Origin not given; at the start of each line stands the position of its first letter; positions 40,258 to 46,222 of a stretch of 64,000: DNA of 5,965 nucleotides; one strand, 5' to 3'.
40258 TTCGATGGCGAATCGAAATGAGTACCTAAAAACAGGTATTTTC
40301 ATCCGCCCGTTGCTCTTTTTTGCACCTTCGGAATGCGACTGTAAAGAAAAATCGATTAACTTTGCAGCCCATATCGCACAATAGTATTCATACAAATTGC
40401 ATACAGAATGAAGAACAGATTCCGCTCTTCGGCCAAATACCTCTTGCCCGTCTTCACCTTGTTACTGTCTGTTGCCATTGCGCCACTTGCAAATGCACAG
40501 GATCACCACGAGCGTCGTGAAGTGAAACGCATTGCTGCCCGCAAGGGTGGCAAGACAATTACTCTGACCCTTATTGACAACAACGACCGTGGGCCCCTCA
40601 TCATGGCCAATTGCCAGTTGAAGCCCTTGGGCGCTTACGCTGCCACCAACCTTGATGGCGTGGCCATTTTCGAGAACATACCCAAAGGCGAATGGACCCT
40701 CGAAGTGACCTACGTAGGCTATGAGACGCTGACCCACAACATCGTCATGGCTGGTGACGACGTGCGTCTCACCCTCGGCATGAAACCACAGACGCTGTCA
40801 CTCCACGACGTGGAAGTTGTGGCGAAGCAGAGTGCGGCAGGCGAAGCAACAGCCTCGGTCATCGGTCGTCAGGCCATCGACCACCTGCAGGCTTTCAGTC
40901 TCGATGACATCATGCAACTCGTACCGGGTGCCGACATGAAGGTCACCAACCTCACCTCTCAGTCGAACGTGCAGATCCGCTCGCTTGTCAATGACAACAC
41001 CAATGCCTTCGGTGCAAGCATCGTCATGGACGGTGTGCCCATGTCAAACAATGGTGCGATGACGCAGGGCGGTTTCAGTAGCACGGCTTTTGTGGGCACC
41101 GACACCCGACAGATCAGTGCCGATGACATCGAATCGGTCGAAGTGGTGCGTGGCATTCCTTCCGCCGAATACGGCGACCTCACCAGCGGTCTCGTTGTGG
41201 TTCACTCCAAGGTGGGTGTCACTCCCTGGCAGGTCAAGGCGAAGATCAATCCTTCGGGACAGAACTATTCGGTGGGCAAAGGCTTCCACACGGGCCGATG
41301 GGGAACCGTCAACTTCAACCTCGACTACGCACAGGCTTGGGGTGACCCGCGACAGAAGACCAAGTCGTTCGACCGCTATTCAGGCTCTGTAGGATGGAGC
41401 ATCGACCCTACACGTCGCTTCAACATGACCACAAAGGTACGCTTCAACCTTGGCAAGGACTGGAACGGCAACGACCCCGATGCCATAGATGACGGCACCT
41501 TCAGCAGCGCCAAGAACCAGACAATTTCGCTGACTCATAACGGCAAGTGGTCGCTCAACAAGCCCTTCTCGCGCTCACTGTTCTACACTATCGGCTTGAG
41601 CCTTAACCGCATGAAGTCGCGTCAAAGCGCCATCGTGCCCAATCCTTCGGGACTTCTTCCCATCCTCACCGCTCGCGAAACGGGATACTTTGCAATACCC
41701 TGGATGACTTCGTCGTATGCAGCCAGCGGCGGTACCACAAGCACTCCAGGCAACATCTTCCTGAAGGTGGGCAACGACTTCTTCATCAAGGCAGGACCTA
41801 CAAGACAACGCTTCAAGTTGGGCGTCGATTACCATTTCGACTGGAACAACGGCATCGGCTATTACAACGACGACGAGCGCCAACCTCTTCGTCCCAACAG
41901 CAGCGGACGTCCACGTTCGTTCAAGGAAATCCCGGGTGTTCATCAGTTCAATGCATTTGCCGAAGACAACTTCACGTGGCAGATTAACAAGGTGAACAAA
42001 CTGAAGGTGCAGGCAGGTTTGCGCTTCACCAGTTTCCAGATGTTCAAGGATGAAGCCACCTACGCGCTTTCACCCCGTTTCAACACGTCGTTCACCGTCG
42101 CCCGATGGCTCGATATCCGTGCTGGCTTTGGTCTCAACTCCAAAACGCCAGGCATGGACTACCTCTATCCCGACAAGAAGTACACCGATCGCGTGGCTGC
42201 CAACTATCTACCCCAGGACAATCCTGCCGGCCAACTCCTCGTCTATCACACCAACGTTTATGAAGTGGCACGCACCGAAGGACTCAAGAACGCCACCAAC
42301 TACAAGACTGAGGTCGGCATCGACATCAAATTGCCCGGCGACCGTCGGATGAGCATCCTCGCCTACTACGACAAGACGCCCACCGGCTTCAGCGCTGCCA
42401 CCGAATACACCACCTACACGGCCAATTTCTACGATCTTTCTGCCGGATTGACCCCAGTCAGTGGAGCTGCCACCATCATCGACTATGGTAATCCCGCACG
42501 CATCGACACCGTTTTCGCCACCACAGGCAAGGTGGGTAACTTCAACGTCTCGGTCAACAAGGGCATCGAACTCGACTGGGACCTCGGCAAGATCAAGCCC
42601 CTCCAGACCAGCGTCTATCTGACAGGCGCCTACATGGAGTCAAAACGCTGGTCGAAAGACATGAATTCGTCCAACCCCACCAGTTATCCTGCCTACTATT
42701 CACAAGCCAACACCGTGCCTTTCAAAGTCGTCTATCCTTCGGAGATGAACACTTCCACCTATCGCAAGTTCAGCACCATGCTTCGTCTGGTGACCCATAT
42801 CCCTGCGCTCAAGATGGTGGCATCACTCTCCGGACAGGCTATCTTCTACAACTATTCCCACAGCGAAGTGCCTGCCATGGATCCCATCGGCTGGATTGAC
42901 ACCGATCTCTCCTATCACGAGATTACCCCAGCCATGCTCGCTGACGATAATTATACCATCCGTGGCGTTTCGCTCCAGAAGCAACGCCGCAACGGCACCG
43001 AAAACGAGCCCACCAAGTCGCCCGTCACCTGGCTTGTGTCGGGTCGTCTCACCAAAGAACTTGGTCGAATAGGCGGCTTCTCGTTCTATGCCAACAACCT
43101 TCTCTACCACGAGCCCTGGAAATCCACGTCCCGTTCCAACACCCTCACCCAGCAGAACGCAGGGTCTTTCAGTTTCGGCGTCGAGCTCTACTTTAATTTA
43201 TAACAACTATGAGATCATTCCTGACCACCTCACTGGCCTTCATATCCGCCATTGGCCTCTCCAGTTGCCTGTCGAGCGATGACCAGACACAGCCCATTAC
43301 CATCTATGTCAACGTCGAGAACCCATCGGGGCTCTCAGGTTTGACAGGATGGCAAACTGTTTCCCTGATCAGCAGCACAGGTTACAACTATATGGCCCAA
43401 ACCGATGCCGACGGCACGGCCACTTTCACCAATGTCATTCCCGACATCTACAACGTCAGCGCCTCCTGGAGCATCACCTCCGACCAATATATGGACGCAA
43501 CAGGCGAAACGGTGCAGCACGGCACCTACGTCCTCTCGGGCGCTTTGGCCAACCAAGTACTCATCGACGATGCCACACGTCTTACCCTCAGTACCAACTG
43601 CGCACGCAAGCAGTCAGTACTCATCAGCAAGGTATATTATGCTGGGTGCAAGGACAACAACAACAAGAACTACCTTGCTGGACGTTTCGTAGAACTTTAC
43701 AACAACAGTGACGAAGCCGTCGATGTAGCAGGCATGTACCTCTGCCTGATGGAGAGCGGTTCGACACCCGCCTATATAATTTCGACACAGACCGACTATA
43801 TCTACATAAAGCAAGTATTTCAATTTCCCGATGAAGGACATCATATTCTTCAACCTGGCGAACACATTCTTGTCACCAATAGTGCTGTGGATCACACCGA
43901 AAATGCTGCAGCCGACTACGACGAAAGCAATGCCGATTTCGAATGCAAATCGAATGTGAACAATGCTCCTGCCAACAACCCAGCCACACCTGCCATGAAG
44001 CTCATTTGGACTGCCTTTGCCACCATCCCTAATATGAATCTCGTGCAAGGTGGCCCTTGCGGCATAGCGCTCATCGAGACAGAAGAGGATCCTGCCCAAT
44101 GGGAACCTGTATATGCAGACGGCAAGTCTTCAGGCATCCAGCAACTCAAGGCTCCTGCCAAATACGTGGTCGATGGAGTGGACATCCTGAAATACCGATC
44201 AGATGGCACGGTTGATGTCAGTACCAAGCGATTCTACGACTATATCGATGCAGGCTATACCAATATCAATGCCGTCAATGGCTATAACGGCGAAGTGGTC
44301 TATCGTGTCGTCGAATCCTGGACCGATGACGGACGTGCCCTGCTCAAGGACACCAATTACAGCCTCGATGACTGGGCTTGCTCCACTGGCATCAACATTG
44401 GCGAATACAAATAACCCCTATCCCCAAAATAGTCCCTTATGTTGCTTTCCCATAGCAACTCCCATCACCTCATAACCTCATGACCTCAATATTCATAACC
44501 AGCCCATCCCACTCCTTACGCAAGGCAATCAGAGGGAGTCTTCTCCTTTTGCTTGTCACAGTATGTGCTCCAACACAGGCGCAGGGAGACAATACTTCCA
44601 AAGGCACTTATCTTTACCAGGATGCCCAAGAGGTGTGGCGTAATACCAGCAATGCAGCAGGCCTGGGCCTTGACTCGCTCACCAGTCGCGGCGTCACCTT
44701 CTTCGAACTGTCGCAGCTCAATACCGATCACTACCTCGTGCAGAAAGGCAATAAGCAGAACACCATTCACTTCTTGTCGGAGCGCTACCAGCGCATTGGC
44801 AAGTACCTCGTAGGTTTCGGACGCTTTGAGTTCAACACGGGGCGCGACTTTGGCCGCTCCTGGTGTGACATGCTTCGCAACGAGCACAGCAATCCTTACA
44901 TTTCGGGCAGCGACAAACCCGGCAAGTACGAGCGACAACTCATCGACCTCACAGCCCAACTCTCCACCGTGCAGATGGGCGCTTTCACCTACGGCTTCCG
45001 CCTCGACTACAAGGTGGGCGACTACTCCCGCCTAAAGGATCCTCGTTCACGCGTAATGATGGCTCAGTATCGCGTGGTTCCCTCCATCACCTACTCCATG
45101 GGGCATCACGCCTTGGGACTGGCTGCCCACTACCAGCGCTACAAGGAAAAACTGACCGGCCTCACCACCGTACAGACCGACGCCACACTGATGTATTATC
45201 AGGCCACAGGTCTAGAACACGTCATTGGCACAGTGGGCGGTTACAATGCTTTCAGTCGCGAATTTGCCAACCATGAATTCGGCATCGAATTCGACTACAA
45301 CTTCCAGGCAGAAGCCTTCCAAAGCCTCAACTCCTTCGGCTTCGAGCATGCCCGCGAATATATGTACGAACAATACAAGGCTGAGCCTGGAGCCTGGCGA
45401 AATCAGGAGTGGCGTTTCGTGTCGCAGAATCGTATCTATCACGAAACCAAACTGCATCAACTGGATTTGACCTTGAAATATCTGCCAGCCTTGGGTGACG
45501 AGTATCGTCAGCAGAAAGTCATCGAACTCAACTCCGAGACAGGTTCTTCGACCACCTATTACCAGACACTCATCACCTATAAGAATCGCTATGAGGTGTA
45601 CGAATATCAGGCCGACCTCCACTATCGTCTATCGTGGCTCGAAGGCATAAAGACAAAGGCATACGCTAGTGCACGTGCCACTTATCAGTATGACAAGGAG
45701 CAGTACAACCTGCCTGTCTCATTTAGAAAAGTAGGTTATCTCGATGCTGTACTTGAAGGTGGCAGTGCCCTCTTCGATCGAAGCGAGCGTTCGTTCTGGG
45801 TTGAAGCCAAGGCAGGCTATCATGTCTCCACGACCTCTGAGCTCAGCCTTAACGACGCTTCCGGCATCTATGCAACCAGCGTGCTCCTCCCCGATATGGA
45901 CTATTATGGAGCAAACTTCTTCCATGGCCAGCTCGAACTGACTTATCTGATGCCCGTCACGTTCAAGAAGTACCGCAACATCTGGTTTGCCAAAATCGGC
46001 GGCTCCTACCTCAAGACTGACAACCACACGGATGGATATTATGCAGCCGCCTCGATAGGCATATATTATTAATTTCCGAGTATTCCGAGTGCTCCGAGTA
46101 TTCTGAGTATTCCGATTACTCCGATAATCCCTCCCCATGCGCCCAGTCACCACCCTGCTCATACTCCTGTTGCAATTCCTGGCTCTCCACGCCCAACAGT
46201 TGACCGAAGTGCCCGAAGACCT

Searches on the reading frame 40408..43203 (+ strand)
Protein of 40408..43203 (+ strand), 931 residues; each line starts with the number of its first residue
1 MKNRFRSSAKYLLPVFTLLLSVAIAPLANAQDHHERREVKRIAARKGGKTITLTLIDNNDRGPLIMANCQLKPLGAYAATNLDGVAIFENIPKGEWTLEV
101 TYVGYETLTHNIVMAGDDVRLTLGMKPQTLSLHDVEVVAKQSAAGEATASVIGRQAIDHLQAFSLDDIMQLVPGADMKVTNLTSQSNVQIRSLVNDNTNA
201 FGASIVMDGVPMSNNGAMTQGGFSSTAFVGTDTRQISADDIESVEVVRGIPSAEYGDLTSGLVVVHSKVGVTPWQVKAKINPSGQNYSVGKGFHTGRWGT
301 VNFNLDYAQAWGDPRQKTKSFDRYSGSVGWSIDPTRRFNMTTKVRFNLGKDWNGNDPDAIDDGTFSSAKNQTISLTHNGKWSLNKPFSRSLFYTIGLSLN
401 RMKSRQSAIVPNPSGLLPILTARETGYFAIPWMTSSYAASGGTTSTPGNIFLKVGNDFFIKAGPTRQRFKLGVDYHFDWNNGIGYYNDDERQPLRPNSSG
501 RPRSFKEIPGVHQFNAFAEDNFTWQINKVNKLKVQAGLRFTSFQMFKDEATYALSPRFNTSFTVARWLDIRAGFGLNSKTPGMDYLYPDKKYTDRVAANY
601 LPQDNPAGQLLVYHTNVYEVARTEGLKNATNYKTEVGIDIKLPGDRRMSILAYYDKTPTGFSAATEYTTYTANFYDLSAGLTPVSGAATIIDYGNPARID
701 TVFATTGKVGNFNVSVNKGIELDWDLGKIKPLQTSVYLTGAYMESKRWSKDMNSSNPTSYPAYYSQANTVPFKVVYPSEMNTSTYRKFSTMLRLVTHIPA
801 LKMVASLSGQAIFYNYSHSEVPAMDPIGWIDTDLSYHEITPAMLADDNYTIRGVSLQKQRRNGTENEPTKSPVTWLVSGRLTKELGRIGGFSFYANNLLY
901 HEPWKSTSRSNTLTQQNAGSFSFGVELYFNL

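Call 59: search_protein_families(library=pfam, proteins=[window:40408-43203:+], max_evalue=0.001)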
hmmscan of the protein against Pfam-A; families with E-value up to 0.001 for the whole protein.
window:40408-43203:+ (931 aa): 3 families
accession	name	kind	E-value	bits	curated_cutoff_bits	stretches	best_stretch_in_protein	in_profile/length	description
PF07715.20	Plug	-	1.9e-13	51.3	23.9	1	147-259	7-103/107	TonB-dependent Receptor Plug Domain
PF13715.12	CarbopepD_reg_2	-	2.2e-09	37.7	32.2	1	55-137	5-88/88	CarboxypepD_reg-like domain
PF13620.12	CarboxypepD_reg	-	1.1e-05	26.2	32.3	1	51-123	2-79/82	Carboxypeptidase regulatory-like domain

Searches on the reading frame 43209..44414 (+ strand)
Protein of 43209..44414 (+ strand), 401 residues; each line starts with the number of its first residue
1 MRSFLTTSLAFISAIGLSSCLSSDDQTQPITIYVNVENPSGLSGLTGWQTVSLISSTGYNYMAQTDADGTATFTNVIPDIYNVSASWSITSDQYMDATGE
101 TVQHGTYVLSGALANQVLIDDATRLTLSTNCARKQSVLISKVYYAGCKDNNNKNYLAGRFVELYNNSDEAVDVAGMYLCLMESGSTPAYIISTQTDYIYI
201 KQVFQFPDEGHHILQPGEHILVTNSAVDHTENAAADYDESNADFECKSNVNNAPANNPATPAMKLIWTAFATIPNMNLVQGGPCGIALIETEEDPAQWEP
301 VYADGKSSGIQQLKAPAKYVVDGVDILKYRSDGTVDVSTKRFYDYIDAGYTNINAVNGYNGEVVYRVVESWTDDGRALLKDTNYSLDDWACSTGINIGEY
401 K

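Call 59: search_protein_families(library=pfam, proteins=[window:43209-44414:+], max_evalue=0.001)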
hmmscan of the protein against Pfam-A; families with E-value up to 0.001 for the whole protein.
window:43209-44414:+ (401 aa): 4 families
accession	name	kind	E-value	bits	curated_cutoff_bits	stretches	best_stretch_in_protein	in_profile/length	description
PF16215.11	DUF4876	-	3e-22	80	27.9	1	215-390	1-180/186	Protein of unknown function (DUF4876)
PF00932.25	LTD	-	1e-08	36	34.3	1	134-235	5-85/109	Lamin Tail Domain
PF24025.1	Ig_DR_A0283-like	-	0.00028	21.6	27.1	1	33-86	10-63/102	DR_A0283-like, Ig-like domain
PF14686.12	fn3_3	-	0.00062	19.9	24.4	0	45-85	15-51/75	Polysaccharide lyase family 4, domain II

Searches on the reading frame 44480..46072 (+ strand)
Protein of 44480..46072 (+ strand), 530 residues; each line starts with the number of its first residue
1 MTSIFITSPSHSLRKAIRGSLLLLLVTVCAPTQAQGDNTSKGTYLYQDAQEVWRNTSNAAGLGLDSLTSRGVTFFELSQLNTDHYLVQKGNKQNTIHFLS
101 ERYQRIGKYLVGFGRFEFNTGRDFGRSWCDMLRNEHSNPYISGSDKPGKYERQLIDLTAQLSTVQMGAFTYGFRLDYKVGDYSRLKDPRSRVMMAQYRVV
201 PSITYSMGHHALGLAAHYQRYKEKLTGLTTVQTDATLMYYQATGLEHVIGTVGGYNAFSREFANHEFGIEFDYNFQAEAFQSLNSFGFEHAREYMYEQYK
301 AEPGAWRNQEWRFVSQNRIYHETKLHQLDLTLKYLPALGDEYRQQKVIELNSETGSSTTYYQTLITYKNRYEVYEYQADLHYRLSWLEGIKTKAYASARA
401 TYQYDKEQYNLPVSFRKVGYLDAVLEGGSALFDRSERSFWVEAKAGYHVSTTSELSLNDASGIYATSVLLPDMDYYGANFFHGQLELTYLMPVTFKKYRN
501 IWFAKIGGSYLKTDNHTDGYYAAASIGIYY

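Call 59: search_protein_families(library=pfam, proteins=[window:44480-46072:+], max_evalue=0.001)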
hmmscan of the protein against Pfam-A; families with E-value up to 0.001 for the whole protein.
window:44480-46072:+ (530 aa): 1 family
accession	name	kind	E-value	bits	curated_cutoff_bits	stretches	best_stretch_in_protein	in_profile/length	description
PF21012.3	DUF6850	-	5.7e-77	260.2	27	1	59-530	1-464/464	Family of unknown function (DUF6850)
